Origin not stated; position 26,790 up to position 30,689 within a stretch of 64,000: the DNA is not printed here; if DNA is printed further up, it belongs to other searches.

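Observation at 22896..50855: Two-gene locus: candidate processing or partner enzyme directly upstream of a giant surface protein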

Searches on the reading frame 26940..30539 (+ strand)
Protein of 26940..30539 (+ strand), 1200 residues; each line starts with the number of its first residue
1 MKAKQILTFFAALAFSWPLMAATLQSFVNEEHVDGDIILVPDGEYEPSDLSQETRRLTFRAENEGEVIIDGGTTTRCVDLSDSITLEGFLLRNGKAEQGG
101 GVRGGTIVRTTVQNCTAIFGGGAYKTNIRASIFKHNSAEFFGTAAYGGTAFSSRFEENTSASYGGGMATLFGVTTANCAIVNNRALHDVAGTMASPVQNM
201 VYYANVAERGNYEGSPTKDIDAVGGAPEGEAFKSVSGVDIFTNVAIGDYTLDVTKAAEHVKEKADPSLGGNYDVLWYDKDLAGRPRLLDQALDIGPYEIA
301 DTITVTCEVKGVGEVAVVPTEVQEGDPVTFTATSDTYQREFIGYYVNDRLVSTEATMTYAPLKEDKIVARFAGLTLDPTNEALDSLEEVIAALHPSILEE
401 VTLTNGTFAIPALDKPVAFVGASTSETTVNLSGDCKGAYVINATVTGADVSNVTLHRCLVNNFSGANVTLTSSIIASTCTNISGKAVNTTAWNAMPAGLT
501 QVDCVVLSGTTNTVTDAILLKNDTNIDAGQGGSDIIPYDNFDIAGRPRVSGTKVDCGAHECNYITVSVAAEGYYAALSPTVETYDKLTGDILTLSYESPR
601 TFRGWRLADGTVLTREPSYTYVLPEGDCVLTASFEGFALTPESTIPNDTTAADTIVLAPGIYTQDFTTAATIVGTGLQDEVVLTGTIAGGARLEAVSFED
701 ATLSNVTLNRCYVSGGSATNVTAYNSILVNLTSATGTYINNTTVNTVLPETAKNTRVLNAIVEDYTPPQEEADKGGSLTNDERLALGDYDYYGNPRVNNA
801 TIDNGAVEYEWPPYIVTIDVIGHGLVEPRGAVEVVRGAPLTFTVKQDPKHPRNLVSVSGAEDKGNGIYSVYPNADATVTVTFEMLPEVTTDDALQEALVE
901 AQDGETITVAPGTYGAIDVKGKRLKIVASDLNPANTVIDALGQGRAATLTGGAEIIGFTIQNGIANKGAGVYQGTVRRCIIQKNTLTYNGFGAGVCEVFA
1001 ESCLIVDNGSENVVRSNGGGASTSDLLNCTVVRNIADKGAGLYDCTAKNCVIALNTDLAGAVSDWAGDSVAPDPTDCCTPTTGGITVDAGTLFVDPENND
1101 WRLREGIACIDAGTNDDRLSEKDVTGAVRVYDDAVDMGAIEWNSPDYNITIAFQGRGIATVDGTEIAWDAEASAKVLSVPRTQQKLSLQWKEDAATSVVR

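Call 36: find_homologous_proteins(query=window:26940-30539:+)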
Query window:26940-30539:+ (1200 aa): 15 proteins with E <= 0.001 among 8000 candidates.
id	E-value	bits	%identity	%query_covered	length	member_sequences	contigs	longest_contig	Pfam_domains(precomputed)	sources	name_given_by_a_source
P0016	0.0e+0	2611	97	100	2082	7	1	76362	PF18998.7,PF22842.4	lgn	-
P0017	0.0e+0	2365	88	100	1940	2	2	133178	-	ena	-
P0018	1.6e-271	922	50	80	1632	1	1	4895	PF22842.4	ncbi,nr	ncbi:MAG: right-handed parallel beta-helix repeat-containing protein, partial [Lentisphaeraceae bact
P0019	1.4e-38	151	28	18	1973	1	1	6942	PF07679.23,PF13895.13,PF00801.27,PF13927.13,PF13540.13,PF18911.7,PF25390.2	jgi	jgi:hypothetical protein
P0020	3.2e-26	110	29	22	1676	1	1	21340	PF13229.13,PF00801.27,PF18911.7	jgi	jgi:parallel beta-helix repeat protein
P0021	3.2e-23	100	26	41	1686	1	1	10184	PF07602.18,PF22842.4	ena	-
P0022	4.3e-22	96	25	29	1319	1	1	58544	PF22842.4,PF17161.11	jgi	jgi:hypothetical protein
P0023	1.0e-20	91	31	15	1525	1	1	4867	PF00801.27,PF18911.7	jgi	-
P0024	3.7e-20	90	28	21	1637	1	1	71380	PF00801.27,PF18884.6,PF05048.20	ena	-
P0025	1.0e-19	88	33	16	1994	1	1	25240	PF07679.23,PF00801.27,PF13927.13,PF18911.7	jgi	-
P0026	1.9e-18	84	30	17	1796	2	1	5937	PF00801.27,PF18911.7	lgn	-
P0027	1.0e-17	81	27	18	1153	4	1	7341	PF00801.27,PF18911.7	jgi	jgi:parallel beta-helix repeat protein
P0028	1.9e-17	81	29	16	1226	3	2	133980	PF00801.27,PF18911.7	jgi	-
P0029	1.5e-15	74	29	24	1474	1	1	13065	PF00801.27,PF05048.20,PF18911.7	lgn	-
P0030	6.5e-13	66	28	20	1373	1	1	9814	PF00801.27,PF18911.7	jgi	jgi:hypothetical protein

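Call 111: find_encoding_contigs(protein=P0017, flank=10000, max_places=2)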
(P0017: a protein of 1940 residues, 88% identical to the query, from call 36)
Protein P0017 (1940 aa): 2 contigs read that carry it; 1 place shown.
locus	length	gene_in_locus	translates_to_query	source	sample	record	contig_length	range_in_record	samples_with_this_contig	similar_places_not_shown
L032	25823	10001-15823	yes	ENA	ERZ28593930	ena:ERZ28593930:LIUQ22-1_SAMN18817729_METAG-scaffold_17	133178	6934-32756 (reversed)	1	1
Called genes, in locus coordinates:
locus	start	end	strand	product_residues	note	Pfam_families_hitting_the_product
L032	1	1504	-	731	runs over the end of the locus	PF01807:Zn_ribbon_DnaG, PF08275:DNAG_N, PF01751:Toprim (weak), PF13155:Toprim_2, PF13362:Toprim_3 (weak), PF13662:Toprim_4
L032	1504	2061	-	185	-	PF02674:Colicin_V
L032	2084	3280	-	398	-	PF04055:Radical_SAM, PF13353:Fer4_12, PF13186:SPASM (weak)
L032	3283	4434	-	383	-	PF00515:TPR_1 (faint), PF07719:TPR_2 (faint), PF13181:TPR_8 (faint), PF13432:TPR_16, PF12895:ANAPC3 (weak), PF14559:TPR_19 (weak), PF23914:TPR_CcmH_CycH, PF14559:TPR_19 (weak), +9 more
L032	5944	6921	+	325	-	-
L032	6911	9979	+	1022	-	PF00754:F5_F8_type_C, PF22633:F5_F8_type_C_2 (weak)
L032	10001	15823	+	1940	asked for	-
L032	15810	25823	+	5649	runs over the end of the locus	?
